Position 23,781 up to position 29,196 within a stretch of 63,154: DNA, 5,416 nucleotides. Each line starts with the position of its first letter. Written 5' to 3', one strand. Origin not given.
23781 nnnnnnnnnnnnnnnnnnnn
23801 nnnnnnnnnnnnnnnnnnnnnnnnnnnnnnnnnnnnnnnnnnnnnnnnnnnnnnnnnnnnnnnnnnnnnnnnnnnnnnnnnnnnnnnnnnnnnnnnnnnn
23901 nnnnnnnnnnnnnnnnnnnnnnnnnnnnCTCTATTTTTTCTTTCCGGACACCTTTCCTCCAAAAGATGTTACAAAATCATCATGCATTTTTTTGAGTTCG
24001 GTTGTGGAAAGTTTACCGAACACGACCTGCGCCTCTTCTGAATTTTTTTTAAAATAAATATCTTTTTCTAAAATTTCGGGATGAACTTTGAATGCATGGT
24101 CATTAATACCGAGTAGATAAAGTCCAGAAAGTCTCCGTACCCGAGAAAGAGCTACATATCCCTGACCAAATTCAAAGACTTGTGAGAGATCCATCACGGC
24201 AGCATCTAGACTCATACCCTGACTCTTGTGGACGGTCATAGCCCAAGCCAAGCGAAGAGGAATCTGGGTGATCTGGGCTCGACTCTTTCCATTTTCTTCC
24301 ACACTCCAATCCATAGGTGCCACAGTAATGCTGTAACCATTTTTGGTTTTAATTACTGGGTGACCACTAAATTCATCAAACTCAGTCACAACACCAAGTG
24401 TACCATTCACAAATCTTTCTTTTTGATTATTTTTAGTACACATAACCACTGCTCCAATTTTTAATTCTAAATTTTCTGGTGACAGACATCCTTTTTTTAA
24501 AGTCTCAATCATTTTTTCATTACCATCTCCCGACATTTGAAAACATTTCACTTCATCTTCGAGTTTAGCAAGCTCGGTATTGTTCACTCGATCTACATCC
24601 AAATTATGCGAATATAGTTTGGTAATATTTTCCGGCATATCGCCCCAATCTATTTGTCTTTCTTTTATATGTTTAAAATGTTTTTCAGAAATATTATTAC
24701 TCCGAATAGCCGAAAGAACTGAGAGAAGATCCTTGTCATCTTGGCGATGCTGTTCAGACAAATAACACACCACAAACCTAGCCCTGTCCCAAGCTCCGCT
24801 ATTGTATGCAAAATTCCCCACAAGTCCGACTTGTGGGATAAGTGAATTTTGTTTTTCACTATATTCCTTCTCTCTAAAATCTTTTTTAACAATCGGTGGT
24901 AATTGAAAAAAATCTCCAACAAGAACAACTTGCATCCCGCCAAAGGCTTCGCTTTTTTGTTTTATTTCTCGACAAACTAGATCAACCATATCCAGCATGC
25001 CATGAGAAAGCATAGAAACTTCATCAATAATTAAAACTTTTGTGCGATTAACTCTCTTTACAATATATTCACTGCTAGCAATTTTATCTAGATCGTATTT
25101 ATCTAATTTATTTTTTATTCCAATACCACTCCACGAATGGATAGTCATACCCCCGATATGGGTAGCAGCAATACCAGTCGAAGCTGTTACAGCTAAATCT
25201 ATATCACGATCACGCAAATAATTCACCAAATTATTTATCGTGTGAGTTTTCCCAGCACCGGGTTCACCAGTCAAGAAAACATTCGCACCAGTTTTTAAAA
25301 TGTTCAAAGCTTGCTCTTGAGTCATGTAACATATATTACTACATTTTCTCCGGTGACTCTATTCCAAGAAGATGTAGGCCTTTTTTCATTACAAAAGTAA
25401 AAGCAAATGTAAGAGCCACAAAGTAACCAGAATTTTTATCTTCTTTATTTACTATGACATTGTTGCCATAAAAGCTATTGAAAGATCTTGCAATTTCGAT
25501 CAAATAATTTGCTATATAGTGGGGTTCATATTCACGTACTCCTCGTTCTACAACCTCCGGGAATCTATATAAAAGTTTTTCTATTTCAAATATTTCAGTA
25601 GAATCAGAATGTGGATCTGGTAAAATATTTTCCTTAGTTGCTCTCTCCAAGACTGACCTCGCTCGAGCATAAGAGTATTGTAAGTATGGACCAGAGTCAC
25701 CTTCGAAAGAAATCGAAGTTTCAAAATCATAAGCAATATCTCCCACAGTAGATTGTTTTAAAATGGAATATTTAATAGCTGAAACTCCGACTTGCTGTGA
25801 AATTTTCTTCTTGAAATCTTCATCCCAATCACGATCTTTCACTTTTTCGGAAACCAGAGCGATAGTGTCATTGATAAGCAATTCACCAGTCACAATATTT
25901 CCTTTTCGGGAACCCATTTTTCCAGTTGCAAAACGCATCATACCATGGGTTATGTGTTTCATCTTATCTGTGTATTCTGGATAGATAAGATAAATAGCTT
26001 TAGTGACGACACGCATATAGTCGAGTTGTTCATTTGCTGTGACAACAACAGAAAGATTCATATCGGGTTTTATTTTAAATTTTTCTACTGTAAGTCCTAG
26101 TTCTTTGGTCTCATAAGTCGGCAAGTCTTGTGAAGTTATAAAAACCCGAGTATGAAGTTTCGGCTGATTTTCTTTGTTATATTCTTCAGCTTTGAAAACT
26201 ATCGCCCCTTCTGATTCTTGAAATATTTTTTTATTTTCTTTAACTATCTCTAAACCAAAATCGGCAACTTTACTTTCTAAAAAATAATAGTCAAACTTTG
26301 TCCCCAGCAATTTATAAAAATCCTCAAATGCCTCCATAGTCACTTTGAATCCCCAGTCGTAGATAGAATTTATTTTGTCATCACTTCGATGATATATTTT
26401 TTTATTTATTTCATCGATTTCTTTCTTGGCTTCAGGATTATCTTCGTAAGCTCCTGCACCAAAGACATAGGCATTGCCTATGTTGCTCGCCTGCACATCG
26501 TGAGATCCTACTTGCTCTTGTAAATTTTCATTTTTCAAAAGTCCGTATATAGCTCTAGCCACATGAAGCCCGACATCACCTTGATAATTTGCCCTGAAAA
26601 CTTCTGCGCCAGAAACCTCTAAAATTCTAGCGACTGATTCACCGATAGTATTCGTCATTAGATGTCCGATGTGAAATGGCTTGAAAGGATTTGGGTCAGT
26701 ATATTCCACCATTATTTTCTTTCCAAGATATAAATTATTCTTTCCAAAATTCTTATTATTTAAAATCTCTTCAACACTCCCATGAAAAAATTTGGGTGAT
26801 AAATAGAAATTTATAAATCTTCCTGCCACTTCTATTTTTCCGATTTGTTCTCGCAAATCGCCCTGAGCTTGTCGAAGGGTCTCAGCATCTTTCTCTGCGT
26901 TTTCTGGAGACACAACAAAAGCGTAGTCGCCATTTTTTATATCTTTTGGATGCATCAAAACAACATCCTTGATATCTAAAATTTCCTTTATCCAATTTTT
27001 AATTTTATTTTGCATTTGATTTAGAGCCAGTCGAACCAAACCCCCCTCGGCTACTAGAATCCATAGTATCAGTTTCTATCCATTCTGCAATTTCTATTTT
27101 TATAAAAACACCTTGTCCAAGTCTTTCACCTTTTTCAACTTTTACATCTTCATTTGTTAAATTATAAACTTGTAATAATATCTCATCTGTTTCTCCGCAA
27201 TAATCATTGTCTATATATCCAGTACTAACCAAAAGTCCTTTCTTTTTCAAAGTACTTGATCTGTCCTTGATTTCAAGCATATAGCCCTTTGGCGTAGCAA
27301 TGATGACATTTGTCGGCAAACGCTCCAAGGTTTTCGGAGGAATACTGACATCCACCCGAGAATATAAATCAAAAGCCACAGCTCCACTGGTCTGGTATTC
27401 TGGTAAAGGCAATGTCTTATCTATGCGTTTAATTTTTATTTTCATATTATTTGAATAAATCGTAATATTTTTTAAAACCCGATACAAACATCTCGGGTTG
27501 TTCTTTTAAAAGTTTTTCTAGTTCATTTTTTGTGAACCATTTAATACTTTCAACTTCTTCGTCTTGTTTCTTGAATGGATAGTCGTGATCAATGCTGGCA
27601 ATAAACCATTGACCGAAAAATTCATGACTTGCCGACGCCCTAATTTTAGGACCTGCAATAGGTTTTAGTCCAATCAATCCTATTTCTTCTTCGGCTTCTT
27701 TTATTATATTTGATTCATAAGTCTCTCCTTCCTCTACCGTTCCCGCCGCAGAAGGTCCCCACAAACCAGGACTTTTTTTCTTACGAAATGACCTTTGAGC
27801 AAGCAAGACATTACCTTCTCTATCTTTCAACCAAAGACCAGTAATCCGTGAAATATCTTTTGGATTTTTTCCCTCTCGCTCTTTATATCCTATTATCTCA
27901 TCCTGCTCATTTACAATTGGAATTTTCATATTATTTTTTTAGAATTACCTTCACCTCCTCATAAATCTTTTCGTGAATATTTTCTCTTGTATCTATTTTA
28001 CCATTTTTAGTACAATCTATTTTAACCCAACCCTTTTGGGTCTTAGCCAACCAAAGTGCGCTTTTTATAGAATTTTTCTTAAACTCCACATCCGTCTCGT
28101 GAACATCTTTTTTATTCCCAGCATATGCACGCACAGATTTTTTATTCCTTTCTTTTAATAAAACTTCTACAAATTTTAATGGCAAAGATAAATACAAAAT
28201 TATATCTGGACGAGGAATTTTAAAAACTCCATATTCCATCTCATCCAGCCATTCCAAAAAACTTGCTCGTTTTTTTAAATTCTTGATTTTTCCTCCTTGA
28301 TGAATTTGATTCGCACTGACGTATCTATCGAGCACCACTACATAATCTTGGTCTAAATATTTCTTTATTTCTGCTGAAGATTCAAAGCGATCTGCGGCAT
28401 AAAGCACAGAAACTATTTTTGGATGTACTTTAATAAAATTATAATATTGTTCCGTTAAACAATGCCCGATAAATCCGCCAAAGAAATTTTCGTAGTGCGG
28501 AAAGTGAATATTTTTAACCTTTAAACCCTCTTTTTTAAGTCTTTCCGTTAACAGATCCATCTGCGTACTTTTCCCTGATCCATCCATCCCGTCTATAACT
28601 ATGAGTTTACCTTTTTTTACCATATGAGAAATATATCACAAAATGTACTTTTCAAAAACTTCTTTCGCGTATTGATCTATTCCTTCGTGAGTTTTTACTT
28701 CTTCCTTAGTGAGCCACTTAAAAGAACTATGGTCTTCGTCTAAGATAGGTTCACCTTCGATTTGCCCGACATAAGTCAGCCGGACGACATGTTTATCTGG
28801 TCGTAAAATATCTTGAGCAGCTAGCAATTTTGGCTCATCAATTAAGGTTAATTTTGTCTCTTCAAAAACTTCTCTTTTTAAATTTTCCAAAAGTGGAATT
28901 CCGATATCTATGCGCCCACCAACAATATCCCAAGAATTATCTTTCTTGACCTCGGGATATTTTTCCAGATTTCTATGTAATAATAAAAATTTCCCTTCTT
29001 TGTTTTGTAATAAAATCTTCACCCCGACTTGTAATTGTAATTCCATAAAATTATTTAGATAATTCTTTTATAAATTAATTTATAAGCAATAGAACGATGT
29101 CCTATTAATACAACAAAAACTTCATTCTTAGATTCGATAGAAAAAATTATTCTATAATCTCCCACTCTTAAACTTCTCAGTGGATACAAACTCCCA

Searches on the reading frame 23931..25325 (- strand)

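Call 34: search_protein_families(library=pfam, proteins=[window:23931-25325:-], max_evalue=0.00001)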
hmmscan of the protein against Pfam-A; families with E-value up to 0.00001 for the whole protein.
window:23931-25325:- (464 aa): 5 families
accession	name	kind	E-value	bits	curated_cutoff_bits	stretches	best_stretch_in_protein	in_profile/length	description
PF05970.20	PIF1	-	5.2e-35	121.5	25.9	1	10-155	19-165/223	PIF1-like helicase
PF13604.12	AAA_30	-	5.7e-15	56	27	1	3-147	6-133/191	AAA domain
PF13245.12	AAA_19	-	6.5e-15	55.9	25.1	1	3-145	1-132/134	AAA domain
PF21530.3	Pif1_2B_dom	-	4e-08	33.3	23.9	1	273-316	3-47/47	DNA helicase Pif1, 2B domain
PF13401.12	AAA_22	-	4.5e-08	33.9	27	1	13-137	5-122/130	AAA domain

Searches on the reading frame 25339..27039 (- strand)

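Call 34: search_protein_families(library=pfam, proteins=[window:25339-27039:-], max_evalue=0.00001)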
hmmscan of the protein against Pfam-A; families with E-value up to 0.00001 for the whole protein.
window:25339-27039:- (566 aa): 2 families
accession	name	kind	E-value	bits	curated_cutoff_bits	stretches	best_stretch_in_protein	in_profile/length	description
PF00750.26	tRNA-synt_1d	-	1.6e-30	106.7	23.3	1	89-439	2-349/349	tRNA synthetases class I (R), catalytic domain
PF05746.21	DALR_1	-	2.4e-24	86.1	22.3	1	453-566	1-117/117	DALR anticodon binding domain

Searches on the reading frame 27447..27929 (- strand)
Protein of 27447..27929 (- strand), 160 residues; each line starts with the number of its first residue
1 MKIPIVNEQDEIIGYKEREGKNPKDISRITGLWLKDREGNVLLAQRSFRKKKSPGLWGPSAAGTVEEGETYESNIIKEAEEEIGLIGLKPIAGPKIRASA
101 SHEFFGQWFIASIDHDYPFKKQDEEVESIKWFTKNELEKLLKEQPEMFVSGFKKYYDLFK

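Call 81: search_protein_families(library=pfam, proteins=[window:27447-27929:-], max_evalue=0.0001)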
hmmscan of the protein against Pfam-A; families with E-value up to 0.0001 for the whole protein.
window:27447-27929:- (160 aa): 1 family
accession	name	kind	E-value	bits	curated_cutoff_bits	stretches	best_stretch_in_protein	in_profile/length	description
PF00293.34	NUDIX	-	6e-17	62.3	21.1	1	30-144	6-124/134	NUDIX domain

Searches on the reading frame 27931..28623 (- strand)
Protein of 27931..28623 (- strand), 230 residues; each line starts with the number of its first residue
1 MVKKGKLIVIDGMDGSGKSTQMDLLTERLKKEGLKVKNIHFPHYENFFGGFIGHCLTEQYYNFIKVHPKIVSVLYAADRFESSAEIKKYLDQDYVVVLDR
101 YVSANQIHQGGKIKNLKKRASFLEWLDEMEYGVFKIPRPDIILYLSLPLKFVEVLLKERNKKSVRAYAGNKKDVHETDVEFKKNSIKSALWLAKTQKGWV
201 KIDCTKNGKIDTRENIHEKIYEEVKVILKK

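Call 81: search_protein_families(library=pfam, proteins=[window:27931-28623:-], max_evalue=0.0001)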
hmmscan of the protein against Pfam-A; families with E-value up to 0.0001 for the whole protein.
window:27931-28623:- (230 aa): 2 families
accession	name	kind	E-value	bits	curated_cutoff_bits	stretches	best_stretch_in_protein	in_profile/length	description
PF02223.23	Thymidylate_kin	-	2.7e-20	73.3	27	1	10-207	1-177/185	Thymidylate kinase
PF01712.25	dNK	-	9.3e-07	29.2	27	1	8-163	1-147/203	Deoxynucleoside kinase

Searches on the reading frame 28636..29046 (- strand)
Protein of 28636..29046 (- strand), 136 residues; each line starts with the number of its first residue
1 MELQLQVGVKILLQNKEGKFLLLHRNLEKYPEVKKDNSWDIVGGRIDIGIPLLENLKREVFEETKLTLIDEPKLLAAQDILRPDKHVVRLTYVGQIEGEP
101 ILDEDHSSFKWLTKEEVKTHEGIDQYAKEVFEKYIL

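Call 81: search_protein_families(library=pfam, proteins=[window:28636-29046:-], max_evalue=0.0001)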
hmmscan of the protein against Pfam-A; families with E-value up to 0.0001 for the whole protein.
window:28636-29046:- (136 aa): 1 family
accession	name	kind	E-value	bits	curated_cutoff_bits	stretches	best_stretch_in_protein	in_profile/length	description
PF00293.34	NUDIX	-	1.6e-15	57.7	21.1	1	6-130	3-130/134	NUDIX domain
